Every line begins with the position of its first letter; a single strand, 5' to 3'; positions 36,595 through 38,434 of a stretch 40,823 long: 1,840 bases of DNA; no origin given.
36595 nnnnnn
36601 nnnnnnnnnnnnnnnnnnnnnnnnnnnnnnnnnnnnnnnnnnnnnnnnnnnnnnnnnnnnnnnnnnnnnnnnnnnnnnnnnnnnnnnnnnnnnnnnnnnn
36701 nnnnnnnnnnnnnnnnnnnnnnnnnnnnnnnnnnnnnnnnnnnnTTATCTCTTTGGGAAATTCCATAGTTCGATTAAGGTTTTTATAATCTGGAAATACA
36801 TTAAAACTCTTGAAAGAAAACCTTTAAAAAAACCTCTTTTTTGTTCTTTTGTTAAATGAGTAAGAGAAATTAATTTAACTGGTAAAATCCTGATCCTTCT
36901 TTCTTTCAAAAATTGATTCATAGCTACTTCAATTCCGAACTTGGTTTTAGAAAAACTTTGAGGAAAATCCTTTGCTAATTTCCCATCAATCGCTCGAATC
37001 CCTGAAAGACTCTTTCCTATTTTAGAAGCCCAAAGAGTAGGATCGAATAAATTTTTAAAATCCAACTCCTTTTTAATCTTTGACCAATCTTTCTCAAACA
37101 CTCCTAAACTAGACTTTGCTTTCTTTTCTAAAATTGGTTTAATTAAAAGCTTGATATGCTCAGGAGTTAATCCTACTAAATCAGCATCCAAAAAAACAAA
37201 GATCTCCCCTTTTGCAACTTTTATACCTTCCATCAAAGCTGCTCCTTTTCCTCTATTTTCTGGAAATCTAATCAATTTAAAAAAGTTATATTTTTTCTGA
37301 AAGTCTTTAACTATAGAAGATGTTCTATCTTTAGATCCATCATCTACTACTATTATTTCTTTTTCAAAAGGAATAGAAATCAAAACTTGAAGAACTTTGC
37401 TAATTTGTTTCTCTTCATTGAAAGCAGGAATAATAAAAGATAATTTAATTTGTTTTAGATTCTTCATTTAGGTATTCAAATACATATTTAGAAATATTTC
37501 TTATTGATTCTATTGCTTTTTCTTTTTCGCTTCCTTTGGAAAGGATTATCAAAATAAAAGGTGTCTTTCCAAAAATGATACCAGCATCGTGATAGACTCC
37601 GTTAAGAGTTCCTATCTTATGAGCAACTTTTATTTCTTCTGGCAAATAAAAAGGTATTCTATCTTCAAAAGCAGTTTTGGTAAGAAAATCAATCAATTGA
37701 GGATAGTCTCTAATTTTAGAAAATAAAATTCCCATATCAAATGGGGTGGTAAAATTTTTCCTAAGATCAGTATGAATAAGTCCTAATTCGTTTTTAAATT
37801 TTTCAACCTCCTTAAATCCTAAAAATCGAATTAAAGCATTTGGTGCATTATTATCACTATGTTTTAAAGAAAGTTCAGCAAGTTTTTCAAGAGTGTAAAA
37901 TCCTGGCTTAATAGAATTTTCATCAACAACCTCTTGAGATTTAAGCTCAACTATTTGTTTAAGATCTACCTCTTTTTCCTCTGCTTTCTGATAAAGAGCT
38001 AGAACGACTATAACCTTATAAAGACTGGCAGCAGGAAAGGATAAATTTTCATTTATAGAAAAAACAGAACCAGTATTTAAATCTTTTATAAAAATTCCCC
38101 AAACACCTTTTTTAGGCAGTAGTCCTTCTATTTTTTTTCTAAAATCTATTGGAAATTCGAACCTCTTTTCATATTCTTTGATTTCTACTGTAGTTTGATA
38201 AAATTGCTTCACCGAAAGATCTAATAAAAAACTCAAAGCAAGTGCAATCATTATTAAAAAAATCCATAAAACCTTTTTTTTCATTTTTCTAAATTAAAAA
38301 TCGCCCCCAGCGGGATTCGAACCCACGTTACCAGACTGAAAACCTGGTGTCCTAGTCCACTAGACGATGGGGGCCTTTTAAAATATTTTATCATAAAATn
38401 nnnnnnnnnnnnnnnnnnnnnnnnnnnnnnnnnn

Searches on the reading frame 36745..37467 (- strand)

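Call 8: search_protein_families(library=pfam, proteins=[window:36745-37467:-], max_evalue=0.001)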
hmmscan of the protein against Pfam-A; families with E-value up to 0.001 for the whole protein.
window:36745-37467:- (240 aa): 3 families
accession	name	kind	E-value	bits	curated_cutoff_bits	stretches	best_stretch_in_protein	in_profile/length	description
PF00535.33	Glycos_transf_2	-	1.3e-30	106.9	23.3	1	10-124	1-115/168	Glycosyl transferase family 2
PF13641.12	Glyco_tranf_2_3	-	7e-09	36.5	27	1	9-115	3-114/230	Glycosyltransferase like family 2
PF10111.15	Glyco_tranf_2_2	-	1.2e-05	25.4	27.3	1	10-99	1-94/276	Glycosyltransferase like family 2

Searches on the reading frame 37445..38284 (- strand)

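Call 72: search_protein_families(library=pfam, proteins=[window:37445-38284:-], max_evalue=0.001)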
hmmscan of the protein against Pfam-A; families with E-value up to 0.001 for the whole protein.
window:37445-38284:- (279 aa): 1 family
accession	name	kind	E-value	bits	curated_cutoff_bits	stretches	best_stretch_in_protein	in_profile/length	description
PF13354.11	Beta-lactamase2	-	1.2e-44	152.7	22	1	63-248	1-213/214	Beta-lactamase enzyme family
